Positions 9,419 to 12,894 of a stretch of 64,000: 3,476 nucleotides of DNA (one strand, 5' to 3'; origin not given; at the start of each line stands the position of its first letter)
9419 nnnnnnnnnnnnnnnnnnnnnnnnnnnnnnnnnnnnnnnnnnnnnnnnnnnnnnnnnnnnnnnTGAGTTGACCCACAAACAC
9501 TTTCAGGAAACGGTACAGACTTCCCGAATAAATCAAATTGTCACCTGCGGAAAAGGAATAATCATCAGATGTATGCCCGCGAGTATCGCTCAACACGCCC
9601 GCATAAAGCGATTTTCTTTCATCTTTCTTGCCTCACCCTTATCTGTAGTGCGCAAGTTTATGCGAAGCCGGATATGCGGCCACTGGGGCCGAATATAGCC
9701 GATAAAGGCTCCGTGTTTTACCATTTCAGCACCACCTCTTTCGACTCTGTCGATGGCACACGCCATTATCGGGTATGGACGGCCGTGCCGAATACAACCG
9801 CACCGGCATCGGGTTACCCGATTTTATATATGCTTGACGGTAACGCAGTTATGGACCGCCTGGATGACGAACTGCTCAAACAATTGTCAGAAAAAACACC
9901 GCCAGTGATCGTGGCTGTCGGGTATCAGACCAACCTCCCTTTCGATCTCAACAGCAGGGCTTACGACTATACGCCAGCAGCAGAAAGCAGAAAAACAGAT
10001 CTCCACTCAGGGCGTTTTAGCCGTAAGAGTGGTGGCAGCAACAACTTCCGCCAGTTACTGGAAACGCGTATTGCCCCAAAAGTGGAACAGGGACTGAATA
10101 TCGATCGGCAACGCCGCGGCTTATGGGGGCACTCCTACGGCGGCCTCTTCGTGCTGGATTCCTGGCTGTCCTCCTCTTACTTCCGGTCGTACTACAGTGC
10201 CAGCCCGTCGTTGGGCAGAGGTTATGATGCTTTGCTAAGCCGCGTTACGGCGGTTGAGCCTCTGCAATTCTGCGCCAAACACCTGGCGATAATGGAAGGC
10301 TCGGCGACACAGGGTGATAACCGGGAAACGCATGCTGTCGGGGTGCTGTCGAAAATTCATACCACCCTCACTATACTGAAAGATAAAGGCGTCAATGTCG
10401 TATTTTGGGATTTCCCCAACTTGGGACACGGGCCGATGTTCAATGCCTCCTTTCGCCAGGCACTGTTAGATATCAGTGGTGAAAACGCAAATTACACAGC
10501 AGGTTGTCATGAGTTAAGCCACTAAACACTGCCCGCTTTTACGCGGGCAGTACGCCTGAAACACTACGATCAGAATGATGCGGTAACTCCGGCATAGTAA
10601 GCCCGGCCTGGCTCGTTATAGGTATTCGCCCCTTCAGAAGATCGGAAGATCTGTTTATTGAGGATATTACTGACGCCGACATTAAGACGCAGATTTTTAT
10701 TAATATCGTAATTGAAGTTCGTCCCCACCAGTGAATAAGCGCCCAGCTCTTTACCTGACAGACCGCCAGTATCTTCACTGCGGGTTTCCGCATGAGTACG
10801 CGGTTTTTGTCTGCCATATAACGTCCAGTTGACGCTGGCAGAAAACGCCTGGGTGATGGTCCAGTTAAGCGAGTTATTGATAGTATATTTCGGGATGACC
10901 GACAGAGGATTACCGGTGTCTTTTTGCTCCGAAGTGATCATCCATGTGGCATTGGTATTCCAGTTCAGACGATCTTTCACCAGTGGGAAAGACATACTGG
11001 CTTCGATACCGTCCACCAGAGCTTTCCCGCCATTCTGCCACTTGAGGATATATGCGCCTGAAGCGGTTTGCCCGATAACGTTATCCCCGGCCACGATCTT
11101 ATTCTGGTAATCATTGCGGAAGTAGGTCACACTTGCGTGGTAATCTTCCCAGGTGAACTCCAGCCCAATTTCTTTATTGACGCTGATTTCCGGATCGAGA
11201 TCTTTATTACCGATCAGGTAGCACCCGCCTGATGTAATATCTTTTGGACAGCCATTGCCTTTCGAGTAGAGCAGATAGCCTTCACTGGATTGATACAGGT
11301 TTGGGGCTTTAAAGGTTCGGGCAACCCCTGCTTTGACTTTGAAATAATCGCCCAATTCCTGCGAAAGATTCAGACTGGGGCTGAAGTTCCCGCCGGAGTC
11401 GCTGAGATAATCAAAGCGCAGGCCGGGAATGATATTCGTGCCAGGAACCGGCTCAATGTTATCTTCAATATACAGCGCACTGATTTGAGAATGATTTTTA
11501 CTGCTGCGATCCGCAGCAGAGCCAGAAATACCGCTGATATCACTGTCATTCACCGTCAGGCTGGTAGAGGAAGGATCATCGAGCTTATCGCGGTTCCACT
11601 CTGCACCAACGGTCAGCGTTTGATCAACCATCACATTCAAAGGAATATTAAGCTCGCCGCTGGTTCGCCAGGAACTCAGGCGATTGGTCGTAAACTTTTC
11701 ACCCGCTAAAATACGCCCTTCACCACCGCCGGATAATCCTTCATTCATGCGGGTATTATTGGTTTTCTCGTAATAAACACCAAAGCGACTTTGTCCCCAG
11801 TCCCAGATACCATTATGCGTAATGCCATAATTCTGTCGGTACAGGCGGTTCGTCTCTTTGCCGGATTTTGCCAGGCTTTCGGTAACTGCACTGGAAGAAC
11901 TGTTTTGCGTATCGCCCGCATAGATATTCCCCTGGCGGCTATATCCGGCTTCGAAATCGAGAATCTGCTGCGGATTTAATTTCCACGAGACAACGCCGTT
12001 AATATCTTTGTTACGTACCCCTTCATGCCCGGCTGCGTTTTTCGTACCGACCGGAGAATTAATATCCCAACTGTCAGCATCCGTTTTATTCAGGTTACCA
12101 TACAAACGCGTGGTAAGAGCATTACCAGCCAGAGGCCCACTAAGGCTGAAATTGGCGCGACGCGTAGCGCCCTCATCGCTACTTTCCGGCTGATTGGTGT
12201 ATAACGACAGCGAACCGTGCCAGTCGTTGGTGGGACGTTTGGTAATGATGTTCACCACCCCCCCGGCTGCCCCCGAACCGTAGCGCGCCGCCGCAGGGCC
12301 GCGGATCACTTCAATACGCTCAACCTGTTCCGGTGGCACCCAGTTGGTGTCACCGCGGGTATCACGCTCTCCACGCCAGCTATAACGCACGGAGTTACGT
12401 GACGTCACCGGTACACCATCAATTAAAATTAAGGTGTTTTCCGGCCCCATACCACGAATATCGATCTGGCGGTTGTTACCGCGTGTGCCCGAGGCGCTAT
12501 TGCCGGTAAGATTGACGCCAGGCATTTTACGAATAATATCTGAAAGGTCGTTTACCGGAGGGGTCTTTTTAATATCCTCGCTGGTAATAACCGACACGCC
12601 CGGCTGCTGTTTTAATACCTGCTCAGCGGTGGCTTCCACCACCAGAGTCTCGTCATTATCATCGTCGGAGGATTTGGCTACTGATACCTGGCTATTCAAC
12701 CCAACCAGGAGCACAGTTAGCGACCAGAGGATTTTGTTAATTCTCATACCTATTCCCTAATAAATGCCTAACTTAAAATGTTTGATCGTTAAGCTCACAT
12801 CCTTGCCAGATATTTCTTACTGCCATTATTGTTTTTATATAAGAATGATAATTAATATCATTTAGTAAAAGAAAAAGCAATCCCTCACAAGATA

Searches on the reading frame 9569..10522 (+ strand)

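Call 51: search_protein_families(library=pfam, proteins=[window:9569-10522:+], max_evalue=0.00001)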
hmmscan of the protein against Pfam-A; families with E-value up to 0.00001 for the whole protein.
window:9569-10522:+ (318 aa): 1 family
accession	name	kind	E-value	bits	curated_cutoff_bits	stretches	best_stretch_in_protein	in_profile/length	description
PF00756.26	Esterase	-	2e-07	31.5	22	1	67-200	8-134/251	Putative esterase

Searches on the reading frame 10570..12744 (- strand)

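Call 51: search_protein_families(library=pfam, proteins=[window:10570-12744:-], max_evalue=0.00001)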
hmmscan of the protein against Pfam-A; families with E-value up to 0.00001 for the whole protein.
window:10570-12744:- (724 aa): 2 families
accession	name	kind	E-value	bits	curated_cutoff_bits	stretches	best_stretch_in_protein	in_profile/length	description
PF00593.30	TonB_dep_Rec_b-barrel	-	8.1e-52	178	27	1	264-694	17-436/436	TonB dependent receptor-like, beta-barrel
PF07715.20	Plug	-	1.7e-30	106.1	23.9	1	49-163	8-107/107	TonB-dependent Receptor Plug Domain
